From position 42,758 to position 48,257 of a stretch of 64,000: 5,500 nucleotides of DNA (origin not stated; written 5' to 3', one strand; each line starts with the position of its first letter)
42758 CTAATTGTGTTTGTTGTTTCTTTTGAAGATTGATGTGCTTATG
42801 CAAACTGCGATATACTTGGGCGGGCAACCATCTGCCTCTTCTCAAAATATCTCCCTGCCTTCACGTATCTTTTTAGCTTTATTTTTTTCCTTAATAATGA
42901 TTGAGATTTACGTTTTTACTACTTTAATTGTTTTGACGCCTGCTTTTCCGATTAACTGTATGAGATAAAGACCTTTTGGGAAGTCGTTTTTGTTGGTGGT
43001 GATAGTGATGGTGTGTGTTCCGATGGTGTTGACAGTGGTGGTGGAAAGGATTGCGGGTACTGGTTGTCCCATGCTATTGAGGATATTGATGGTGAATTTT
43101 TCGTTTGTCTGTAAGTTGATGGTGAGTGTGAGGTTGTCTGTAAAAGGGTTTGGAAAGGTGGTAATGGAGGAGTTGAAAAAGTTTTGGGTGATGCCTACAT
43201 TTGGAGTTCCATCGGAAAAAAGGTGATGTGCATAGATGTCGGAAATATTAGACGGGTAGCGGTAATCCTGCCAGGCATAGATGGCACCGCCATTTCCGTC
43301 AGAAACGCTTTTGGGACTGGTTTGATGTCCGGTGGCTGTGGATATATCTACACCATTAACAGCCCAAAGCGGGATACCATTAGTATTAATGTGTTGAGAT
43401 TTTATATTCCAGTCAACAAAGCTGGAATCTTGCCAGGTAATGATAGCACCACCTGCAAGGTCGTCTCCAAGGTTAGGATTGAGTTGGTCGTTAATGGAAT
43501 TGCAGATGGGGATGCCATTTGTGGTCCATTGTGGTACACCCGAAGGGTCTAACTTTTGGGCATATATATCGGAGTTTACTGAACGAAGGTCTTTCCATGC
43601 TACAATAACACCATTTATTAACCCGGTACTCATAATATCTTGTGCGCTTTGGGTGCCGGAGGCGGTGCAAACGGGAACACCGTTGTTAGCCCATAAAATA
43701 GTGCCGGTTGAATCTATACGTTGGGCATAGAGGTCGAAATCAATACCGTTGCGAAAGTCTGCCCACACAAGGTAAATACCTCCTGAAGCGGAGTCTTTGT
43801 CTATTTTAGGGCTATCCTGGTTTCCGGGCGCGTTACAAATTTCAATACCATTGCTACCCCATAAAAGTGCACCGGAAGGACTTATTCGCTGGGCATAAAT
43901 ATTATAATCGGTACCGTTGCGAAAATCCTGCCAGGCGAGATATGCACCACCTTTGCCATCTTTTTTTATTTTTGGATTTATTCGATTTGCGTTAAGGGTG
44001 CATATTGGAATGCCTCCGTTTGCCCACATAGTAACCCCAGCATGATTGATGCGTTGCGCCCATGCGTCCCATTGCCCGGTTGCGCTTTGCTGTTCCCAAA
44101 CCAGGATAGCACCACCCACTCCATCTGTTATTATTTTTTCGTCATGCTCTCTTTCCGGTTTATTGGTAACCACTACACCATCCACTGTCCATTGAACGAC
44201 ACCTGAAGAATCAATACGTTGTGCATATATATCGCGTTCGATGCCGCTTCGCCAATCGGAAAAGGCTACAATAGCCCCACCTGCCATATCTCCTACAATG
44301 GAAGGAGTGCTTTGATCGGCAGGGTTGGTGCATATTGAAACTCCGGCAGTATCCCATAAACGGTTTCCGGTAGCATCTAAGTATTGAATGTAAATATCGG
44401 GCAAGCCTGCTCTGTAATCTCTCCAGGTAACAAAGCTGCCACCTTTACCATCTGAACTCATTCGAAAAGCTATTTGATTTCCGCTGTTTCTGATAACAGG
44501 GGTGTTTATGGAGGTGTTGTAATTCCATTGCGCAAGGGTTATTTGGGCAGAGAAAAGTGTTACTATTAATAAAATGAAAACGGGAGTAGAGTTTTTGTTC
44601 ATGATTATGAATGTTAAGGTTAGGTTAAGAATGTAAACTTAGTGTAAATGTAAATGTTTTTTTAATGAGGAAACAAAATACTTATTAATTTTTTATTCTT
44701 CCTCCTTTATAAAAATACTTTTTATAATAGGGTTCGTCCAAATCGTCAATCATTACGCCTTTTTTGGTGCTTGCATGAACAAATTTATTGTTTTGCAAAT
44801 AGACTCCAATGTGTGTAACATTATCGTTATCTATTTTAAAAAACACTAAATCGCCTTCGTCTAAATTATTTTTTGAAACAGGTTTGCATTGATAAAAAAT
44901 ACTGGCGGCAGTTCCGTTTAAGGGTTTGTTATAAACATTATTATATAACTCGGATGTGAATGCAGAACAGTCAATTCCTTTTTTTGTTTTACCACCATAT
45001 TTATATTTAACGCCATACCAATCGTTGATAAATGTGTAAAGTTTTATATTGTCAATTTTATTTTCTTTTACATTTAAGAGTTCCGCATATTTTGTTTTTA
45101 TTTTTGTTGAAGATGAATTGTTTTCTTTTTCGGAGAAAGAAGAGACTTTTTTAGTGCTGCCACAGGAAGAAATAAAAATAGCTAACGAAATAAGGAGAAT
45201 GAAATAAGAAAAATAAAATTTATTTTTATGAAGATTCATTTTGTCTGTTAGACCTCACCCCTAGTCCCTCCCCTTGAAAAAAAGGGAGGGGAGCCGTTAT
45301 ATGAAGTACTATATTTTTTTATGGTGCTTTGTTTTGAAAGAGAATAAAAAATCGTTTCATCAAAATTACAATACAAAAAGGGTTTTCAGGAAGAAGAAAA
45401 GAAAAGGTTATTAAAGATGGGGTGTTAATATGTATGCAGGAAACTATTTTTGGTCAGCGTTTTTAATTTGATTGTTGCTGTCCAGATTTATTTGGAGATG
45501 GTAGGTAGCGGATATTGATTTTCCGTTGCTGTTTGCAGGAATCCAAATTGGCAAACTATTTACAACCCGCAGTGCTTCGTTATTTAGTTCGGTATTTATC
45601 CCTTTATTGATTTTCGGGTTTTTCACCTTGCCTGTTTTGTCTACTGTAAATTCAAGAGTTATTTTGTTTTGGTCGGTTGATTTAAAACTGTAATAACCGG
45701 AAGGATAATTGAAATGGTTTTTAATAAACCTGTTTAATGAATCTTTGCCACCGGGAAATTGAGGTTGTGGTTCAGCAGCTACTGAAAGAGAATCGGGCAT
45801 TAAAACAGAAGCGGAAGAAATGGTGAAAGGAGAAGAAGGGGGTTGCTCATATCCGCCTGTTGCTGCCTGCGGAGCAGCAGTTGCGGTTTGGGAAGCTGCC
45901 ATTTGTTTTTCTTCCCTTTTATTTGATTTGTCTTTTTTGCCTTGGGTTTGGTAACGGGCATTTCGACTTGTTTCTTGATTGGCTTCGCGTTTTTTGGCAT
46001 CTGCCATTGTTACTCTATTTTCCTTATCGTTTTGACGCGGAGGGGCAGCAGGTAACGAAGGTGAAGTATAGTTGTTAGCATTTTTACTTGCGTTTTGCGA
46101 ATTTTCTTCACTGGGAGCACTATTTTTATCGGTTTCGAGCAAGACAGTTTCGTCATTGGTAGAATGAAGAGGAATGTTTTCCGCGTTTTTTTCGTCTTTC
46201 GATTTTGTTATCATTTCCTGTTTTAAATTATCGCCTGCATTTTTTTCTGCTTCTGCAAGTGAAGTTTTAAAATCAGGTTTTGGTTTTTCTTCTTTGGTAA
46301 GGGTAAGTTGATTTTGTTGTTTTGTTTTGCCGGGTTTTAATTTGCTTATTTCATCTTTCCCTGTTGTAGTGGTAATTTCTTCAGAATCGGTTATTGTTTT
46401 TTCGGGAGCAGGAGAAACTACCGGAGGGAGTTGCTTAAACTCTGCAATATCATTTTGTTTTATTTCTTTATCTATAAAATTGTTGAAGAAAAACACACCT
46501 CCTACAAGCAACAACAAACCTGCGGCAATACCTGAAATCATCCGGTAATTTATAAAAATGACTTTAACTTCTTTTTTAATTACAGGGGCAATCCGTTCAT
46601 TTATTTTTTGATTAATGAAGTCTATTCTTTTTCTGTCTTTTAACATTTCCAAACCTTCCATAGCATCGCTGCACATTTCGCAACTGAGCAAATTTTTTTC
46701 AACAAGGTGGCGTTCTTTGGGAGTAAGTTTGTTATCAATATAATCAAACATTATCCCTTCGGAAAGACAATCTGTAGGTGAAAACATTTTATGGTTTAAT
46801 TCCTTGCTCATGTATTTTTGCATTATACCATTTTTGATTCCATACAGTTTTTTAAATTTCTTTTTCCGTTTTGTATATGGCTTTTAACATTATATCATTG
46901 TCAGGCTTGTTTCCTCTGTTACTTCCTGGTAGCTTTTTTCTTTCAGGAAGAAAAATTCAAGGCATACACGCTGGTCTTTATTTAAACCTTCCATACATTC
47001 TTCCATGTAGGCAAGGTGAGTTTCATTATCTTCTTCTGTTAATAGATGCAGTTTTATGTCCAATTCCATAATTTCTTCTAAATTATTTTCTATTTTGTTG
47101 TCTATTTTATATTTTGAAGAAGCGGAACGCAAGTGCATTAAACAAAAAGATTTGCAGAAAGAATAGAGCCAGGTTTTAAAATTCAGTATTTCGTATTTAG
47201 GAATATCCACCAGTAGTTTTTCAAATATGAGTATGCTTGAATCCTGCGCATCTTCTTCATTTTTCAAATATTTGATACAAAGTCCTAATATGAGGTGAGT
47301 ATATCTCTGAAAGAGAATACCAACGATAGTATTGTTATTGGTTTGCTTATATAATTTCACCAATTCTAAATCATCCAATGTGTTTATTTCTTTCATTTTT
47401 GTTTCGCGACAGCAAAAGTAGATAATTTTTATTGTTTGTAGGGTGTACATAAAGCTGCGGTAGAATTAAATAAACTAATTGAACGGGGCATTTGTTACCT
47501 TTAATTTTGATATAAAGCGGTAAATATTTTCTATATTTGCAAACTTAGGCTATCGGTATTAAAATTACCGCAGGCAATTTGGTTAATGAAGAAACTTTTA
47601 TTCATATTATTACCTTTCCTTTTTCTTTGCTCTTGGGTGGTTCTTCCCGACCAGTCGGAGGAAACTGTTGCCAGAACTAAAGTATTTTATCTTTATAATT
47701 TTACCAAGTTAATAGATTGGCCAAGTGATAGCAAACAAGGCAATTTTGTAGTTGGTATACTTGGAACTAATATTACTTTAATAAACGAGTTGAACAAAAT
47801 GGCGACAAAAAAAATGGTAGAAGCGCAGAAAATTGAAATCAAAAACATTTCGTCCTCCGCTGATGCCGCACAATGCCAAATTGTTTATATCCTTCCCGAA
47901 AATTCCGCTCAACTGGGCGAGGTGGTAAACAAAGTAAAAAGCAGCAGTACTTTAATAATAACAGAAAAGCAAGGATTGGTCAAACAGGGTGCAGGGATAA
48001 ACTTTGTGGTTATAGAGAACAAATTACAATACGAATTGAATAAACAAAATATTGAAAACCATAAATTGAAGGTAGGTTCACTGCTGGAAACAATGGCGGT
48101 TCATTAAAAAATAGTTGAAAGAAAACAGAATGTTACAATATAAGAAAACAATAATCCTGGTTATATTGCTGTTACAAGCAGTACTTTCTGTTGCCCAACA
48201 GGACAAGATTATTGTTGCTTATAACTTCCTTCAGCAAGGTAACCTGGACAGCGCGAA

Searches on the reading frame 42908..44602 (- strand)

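Call 54: search_protein_families(library=pfam, proteins=[window:42908-44602:-])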
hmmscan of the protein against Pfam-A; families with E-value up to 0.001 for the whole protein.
window:42908-44602:- (564 aa): 2 families
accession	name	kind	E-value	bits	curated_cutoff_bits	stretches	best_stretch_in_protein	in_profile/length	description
PF18962.6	Por_Secre_tail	-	3.5e-09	37.3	27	1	483-560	2-72/75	Secretion system C-terminal sorting domain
PF04616.20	Glyco_hydro_43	-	0.00023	21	32.2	0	177-307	95-226/288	Glycosyl hydrolases family 43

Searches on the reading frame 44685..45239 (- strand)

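Call 74: search_protein_families(library=pfam, proteins=[window:44685-45239:-])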
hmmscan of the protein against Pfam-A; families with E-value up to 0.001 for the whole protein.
window:44685-45239:- (184 aa): 1 family
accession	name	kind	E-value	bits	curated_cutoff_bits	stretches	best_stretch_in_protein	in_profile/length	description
PF00877.26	NLPC_P60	-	3.5e-26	91.7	23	1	76-178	1-102/105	NlpC/P60 family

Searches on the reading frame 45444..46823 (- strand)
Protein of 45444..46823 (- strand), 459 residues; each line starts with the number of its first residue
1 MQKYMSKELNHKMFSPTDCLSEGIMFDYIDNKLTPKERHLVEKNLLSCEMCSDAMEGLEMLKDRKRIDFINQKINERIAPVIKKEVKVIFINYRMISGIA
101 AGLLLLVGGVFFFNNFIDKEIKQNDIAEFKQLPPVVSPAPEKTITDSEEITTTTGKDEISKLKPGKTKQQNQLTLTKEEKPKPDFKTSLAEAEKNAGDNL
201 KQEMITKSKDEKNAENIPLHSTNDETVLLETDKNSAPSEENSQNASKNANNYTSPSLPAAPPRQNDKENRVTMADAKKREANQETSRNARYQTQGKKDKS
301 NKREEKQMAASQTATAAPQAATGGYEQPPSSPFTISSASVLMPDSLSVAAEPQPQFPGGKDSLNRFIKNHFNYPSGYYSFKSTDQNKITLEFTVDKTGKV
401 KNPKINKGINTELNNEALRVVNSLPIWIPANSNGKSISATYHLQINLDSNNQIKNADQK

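Call 74: search_protein_families(library=pfam, proteins=[window:45444-46823:-])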
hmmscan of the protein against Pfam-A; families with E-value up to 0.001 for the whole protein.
window:45444-46823:- (459 aa): 1 family
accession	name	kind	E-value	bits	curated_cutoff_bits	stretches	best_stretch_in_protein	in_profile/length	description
PF03544.19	TonB_C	-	4.5e-08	33.9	24.6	1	387-446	17-76/79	Gram-negative bacterial TonB protein C-terminal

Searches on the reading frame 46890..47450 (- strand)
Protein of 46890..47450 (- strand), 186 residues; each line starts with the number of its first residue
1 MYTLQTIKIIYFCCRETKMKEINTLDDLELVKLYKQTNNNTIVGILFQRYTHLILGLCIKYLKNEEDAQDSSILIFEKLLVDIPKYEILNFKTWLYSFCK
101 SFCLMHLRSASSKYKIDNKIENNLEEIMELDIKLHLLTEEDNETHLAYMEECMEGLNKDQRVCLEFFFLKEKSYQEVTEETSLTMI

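Call 74: search_protein_families(library=pfam, proteins=[window:46890-47450:-])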
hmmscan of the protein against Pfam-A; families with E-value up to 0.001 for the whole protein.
window:46890-47450:- (186 aa): 2 families
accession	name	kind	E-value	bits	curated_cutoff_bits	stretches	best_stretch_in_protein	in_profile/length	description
PF04542.20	Sigma70_r2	-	9.5e-07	29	24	1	46-111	1-69/71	Sigma-70 region 2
PF08281.18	Sigma70_r4_2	-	0.00084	19.4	25.7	0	148-181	3-36/54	Sigma-70, region 4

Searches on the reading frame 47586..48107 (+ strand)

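Call 74: search_protein_families(library=pfam, proteins=[window:47586-48107:+])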
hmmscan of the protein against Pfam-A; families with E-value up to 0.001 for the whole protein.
window:47586-48107:+ (173 aa): 1 family
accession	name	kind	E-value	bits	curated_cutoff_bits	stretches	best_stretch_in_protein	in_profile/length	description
PF13689.11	DUF4154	-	2e-29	102.9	24.9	1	32-167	4-138/143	YfiR/HmsC-like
